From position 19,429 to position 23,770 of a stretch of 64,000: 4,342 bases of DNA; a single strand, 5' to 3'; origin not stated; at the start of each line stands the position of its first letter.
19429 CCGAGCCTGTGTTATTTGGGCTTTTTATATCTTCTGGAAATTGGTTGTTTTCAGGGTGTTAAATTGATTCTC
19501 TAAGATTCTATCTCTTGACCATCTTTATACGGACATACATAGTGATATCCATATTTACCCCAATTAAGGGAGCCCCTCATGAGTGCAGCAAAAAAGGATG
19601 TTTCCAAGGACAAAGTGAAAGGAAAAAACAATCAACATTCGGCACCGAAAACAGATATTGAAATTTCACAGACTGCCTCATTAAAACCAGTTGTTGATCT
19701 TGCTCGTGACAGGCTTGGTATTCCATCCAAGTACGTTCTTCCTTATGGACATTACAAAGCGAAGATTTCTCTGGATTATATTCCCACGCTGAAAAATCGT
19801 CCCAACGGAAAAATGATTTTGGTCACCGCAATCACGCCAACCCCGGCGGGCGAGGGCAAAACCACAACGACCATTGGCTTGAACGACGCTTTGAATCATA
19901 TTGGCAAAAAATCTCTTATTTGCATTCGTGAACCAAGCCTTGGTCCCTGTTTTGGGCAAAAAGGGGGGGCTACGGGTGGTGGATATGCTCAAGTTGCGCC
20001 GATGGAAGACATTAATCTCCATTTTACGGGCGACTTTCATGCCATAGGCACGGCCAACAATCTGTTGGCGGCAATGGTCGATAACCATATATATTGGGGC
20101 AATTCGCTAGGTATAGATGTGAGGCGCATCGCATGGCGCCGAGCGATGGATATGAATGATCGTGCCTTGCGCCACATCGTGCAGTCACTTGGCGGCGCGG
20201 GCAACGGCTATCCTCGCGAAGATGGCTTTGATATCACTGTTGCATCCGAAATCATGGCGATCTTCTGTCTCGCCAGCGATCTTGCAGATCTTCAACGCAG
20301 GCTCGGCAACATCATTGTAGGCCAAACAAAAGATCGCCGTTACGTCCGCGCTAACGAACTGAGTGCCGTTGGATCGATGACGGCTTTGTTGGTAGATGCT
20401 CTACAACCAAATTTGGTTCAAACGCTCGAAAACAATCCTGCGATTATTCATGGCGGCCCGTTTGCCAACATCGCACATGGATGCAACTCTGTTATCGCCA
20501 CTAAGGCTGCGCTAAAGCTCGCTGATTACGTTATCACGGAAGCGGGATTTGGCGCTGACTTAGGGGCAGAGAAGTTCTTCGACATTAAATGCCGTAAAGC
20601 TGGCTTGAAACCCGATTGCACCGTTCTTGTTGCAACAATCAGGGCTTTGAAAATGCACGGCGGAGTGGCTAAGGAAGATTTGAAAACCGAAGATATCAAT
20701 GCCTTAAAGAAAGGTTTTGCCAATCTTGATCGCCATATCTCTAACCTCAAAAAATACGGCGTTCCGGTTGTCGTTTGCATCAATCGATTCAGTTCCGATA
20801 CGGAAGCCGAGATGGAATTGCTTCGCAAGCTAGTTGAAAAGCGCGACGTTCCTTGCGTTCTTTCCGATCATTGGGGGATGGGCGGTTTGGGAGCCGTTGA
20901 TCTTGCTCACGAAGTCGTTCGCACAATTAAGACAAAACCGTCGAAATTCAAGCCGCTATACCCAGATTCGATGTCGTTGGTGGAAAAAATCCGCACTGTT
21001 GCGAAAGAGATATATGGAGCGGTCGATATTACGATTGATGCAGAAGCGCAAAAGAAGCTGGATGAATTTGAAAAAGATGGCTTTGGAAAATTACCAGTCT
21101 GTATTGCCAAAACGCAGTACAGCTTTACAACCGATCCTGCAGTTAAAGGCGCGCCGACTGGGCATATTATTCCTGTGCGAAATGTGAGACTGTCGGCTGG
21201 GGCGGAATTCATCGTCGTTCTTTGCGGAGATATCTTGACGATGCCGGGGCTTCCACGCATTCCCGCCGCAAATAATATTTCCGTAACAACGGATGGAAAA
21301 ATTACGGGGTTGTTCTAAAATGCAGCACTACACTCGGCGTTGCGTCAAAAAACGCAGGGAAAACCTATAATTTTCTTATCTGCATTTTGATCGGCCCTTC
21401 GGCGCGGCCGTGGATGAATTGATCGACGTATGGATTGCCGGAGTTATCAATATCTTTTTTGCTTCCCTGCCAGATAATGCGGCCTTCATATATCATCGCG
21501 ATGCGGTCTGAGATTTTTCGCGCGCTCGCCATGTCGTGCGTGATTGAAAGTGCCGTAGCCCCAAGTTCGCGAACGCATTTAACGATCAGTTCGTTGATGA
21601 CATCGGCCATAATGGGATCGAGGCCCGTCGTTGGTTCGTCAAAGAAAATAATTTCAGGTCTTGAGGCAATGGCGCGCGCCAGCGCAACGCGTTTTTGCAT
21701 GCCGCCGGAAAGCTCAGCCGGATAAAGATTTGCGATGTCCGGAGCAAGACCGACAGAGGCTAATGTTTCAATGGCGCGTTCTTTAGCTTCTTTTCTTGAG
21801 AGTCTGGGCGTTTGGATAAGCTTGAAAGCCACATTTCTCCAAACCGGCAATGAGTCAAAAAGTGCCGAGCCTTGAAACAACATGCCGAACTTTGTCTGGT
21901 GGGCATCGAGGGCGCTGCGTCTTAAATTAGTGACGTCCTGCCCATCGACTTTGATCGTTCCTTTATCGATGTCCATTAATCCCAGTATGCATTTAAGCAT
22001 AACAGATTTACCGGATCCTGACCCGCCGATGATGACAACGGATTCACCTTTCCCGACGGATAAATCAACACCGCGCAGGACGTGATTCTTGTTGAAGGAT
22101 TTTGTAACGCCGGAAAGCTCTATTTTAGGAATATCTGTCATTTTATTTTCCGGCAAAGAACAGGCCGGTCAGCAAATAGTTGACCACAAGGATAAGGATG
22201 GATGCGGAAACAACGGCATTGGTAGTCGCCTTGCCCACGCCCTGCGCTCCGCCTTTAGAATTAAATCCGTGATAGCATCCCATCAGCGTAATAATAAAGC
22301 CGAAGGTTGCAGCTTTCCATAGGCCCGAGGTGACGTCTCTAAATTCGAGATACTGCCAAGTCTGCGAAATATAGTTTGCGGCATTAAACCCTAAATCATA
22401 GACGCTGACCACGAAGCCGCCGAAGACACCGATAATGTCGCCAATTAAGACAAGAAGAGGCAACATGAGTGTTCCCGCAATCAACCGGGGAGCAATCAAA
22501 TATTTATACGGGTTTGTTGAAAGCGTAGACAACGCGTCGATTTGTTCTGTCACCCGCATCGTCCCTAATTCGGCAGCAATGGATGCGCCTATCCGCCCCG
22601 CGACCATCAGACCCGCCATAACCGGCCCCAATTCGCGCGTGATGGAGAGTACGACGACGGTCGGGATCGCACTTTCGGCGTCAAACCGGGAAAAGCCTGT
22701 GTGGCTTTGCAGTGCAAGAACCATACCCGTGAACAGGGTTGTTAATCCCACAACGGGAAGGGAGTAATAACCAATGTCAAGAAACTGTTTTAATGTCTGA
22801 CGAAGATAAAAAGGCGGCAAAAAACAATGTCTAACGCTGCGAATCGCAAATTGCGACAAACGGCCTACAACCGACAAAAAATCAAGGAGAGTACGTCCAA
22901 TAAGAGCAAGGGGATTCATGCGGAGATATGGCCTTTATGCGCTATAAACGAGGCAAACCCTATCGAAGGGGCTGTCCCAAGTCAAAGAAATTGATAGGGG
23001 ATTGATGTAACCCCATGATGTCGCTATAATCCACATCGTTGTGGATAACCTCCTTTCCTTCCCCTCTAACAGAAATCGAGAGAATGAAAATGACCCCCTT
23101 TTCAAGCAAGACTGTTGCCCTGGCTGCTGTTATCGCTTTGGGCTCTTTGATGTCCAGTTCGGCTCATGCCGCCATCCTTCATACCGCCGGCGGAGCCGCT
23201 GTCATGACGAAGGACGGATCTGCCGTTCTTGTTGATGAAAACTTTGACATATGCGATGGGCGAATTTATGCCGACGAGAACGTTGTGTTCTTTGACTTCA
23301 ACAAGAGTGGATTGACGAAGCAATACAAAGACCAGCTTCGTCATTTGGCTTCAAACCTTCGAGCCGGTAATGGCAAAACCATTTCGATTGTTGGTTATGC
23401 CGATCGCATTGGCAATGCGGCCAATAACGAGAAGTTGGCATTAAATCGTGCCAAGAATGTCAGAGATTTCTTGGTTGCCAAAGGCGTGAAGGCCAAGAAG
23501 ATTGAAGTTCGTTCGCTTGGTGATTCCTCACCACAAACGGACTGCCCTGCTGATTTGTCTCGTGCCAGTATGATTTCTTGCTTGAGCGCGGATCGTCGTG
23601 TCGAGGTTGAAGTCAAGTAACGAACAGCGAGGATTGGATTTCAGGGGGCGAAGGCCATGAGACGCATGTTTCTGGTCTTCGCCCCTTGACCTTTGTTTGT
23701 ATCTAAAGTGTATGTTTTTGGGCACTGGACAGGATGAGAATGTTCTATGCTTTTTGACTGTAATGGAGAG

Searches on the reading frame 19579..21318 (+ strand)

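Call 35: search_protein_families(library=pfam, proteins=[window:19579-21318:+], max_evalue=0.00001)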
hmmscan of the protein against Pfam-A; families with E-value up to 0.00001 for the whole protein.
window:19579-21318:+ (579 aa): 1 family
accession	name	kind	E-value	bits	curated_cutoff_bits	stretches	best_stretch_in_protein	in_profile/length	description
PF01268.25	FTHFS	-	4.7e-268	890.4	27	1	24-579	1-556/556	Formate--tetrahydrofolate ligase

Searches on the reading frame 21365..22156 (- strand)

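Call 35: search_protein_families(library=pfam, proteins=[window:21365-22156:-], max_evalue=0.00001)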
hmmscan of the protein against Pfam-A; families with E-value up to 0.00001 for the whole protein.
window:21365-22156:- (263 aa): 2 families
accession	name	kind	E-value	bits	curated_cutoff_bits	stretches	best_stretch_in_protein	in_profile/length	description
PF00005.33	ABC_tran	-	1.9e-32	113.2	25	1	27-177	1-137/137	ABC transporter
PF13304.12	AAA_21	-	1.5e-08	35.5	27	0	140-208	229-299/304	AAA domain, putative AbiEii toxin, Type IV TA system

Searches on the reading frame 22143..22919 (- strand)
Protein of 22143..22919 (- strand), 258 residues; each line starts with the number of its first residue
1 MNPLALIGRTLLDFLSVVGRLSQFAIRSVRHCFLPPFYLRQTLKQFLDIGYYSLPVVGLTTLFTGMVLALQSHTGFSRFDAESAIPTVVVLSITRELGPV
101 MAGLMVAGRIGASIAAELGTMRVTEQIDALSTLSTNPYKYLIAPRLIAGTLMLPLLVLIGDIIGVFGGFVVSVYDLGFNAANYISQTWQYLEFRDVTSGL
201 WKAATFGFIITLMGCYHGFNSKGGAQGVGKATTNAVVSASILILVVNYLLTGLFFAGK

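Call 35: search_protein_families(library=pfam, proteins=[window:22143-22919:-], max_evalue=0.00001)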
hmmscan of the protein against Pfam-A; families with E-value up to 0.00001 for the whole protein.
window:22143-22919:- (258 aa): 1 family
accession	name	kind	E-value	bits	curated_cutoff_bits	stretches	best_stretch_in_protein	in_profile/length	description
PF02405.21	MlaE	-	4e-81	272.1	22.5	1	43-251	2-210/212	Permease MlaE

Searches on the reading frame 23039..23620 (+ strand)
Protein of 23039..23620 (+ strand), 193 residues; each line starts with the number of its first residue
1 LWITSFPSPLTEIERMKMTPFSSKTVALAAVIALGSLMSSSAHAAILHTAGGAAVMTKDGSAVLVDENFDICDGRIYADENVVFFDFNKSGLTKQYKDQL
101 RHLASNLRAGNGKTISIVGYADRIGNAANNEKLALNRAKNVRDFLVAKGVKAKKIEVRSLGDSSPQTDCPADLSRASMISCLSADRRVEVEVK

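Call 35: search_protein_families(library=pfam, proteins=[window:23039-23620:+], max_evalue=0.00001)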
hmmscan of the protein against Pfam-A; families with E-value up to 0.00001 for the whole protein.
window:23039-23620:+ (193 aa): 2 families
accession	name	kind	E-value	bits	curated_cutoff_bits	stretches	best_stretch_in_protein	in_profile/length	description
PF00691.25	OmpA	-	6.6e-20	71.7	27.2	1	84-175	1-94/98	OmpA family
PF09476.15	Pilus_CpaD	-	4.3e-07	30.3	31.1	1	83-175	43-130/200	Pilus biogenesis CpaD protein (pilus_cpaD)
